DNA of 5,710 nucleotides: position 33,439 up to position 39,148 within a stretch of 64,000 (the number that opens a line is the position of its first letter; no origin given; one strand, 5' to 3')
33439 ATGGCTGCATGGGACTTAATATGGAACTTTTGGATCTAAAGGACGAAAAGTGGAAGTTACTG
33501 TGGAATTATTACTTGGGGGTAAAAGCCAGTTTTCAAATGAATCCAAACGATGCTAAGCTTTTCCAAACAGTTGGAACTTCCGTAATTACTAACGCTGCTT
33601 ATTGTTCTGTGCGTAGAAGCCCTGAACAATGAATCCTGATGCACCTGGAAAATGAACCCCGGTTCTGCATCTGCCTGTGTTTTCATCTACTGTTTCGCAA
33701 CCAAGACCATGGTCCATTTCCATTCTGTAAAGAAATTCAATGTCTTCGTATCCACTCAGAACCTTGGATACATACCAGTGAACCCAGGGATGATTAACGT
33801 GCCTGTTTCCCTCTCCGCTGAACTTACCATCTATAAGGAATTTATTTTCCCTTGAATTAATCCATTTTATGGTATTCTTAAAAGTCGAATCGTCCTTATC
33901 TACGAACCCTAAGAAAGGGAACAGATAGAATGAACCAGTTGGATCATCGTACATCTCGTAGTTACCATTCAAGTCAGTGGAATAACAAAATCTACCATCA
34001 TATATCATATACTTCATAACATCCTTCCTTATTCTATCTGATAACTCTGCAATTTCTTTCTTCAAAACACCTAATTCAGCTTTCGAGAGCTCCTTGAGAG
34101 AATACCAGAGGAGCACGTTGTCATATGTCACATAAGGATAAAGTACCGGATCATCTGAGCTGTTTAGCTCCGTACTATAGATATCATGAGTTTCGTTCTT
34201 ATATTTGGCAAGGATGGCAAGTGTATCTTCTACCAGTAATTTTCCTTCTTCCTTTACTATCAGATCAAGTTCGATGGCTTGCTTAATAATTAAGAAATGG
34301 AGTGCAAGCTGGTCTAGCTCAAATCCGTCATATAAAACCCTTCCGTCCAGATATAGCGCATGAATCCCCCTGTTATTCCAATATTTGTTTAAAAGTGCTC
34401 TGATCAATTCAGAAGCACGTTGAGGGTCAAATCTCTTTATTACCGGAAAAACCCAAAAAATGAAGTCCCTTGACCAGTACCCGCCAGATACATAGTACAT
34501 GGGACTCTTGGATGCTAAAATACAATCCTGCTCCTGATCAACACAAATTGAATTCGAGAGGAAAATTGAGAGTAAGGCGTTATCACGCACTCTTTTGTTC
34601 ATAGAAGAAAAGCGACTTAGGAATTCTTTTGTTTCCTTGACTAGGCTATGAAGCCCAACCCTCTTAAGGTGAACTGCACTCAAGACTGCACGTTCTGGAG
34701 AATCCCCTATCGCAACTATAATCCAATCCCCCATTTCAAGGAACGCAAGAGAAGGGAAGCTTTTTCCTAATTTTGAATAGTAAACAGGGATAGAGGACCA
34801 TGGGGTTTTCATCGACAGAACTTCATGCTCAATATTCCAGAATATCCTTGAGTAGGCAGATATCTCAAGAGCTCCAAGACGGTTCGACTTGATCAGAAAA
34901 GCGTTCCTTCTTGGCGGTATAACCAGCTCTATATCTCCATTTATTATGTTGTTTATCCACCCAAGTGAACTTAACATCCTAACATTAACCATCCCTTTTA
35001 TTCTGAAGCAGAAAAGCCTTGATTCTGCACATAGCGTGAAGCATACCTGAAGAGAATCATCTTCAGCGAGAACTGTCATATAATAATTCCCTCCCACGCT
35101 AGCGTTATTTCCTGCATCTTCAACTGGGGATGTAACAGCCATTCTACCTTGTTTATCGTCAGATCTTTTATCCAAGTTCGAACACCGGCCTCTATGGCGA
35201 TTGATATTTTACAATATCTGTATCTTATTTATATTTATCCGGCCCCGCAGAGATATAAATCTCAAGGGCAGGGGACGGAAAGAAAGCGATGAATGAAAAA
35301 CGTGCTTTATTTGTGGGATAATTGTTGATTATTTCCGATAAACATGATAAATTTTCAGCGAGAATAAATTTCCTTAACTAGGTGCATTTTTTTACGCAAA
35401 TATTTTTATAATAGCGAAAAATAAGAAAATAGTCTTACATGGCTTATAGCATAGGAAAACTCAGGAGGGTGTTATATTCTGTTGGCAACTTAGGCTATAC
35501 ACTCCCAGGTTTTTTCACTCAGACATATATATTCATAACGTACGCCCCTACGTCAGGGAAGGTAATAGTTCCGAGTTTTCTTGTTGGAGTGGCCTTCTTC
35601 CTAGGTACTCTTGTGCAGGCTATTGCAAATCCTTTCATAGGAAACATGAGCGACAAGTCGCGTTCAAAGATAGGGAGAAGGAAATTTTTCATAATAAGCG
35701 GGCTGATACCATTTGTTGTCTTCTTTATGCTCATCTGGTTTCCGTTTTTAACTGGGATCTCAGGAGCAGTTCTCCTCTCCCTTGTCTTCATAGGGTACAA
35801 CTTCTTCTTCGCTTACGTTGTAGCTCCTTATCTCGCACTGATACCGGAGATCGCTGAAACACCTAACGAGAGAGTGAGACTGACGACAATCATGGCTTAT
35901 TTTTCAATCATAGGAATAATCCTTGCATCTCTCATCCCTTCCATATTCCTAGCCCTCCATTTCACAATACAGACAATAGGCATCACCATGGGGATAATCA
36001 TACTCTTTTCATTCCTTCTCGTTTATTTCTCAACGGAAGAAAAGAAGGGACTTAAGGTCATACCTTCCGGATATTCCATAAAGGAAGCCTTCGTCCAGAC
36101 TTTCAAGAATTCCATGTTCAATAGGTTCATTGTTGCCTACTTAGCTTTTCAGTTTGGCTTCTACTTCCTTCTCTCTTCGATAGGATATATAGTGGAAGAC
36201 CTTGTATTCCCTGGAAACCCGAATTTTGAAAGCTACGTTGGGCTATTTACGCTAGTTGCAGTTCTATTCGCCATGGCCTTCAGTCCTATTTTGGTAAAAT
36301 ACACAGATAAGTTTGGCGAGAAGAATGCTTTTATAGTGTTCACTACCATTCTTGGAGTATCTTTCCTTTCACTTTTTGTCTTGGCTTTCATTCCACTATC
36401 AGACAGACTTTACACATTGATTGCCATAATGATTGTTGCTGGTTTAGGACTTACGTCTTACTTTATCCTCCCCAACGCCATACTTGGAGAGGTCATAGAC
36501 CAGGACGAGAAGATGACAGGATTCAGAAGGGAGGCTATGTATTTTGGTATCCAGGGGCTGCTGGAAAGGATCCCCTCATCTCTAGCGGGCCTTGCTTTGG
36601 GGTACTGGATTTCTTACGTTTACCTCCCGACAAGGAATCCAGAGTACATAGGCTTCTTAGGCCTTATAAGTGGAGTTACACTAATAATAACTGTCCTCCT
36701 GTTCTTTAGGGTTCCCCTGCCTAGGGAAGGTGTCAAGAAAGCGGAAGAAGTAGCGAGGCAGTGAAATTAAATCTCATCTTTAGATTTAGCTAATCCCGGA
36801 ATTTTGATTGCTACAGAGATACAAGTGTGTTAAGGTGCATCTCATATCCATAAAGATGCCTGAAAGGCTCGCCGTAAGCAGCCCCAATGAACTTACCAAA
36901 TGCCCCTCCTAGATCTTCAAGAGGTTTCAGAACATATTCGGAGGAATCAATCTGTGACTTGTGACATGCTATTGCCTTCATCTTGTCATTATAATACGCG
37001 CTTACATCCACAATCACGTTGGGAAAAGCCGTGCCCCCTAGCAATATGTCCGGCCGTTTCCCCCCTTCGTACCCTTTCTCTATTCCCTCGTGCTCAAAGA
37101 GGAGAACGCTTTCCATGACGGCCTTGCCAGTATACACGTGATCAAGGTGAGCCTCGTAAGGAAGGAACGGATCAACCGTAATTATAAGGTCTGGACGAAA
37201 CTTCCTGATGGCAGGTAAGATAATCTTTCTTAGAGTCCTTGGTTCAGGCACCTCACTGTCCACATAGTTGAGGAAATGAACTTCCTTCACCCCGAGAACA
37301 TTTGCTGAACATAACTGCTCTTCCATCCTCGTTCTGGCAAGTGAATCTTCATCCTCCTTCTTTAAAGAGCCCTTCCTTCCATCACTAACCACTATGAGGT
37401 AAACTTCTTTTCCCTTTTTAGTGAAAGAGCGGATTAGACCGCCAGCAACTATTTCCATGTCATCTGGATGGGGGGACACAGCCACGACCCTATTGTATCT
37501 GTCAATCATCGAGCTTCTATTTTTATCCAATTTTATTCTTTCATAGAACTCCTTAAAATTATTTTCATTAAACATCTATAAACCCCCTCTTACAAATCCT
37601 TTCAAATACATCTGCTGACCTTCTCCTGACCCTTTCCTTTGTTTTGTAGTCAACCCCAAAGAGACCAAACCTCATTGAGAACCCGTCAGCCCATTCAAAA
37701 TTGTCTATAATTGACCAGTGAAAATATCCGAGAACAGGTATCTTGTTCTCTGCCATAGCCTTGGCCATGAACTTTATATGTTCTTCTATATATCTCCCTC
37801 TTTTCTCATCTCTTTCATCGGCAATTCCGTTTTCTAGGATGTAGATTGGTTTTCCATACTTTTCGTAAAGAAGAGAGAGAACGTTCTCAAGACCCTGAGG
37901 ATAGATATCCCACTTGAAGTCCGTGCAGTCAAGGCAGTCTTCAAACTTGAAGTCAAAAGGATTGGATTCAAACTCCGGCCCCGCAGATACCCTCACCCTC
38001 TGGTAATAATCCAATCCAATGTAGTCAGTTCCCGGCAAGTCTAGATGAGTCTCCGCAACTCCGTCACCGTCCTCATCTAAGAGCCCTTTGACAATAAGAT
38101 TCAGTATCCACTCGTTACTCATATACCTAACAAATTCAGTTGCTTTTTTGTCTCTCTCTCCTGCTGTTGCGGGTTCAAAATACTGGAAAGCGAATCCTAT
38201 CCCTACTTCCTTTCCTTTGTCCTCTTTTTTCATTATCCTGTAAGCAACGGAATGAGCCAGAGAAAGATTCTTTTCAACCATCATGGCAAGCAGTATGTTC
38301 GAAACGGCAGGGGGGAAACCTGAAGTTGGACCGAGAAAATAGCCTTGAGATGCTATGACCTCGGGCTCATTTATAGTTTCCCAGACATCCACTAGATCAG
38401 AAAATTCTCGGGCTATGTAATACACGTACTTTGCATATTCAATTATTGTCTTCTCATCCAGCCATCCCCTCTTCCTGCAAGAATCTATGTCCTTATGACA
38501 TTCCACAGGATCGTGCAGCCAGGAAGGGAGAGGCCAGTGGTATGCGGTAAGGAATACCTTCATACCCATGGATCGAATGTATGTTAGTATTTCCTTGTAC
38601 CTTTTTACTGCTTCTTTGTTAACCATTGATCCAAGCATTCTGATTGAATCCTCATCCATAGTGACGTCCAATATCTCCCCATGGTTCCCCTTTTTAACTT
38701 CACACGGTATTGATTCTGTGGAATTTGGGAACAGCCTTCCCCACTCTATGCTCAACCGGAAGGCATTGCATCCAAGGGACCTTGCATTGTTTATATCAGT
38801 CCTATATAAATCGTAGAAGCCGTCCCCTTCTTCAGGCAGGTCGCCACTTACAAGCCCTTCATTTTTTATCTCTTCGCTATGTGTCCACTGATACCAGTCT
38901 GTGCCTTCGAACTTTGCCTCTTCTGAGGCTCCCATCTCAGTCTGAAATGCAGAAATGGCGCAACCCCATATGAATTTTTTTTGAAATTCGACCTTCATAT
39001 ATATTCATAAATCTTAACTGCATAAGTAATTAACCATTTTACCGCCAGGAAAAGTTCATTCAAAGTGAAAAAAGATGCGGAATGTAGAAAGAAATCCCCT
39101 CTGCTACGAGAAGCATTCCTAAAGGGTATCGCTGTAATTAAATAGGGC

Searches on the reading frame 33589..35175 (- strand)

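Call 40: search_protein_families(library=pfam, proteins=[window:33589-35175:-], max_evalue=0.001)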
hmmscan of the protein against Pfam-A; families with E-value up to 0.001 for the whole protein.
window:33589-35175:- (528 aa): 1 family
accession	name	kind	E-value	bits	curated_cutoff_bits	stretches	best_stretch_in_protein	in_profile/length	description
PF06824.17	Glyco_hydro_125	-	7.6e-13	48.5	23.4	1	338-474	213-358/414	Metal-independent alpha-mannosidase (GH125)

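Call 55: search_protein_families(library=ncbifam, proteins=[window:33589-35175:-], max_evalue=0.1)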
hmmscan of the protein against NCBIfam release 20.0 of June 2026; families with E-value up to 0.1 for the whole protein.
window:33589-35175:- (528 aa): 1 family
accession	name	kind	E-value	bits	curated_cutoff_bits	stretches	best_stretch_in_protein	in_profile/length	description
NF041084.1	trehalase_H1_Arch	equivalog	0.0005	18.8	820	1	350-441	394-479/570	alpha,alpha-trehalase TreH1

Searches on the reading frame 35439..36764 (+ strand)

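Call 40: search_protein_families(library=pfam, proteins=[window:35439-36764:+], max_evalue=0.001)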
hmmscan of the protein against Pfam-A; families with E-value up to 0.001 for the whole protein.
window:35439-36764:+ (441 aa): 2 families
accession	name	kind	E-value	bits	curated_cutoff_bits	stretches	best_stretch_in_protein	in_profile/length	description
PF13347.12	MFS_2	-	8e-45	153.6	27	1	13-422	2-414/427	MFS/sugar transport protein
PF07690.21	MFS_1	-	5.2e-28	98.4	33.4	2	32-356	15-326/347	Major Facilitator Superfamily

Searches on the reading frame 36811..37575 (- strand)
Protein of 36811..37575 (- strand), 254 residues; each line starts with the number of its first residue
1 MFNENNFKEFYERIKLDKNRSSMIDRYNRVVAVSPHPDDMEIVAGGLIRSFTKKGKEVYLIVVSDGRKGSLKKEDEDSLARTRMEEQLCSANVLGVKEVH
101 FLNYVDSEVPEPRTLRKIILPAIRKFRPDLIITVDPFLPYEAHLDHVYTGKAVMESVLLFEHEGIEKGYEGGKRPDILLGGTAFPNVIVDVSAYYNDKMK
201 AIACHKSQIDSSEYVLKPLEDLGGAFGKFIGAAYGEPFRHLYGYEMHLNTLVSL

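Call 40: search_protein_families(library=pfam, proteins=[window:36811-37575:-], max_evalue=0.001)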
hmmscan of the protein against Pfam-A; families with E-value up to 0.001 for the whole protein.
window:36811-37575:- (254 aa): 1 family
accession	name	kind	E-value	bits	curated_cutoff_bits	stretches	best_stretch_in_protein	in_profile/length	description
PF02585.22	PIG-L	-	8.2e-31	107.6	28.2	1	32-155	2-127/129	GlcNAc-PI de-N-acetylase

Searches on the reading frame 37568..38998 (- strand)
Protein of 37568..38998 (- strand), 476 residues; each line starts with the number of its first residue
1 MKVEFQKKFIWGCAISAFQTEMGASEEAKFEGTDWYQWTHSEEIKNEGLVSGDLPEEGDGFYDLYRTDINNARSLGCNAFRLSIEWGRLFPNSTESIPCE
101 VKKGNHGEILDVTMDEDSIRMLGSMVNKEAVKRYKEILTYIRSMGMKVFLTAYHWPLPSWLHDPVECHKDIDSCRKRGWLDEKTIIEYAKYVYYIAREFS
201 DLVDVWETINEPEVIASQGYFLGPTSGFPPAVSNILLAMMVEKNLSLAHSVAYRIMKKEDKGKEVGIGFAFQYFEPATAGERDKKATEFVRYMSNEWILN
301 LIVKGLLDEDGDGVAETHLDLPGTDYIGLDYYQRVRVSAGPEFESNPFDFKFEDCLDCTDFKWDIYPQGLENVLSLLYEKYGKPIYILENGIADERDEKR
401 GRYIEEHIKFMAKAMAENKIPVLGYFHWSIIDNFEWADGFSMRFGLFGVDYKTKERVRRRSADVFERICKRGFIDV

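Call 40: search_protein_families(library=pfam, proteins=[window:37568-38998:-], max_evalue=0.001)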
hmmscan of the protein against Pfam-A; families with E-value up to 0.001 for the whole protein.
window:37568-38998:- (476 aa): 2 families
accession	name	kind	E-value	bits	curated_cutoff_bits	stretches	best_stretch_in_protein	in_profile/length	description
PF00232.24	Glyco_hydro_1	-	9.6e-75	252.2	22.6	2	124-470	90-449/453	Glycosyl hydrolase family 1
PF00150.24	Cellulase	-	0.00012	22.2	23.5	1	69-213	27-131/272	Cellulase (glycosyl hydrolase family 5)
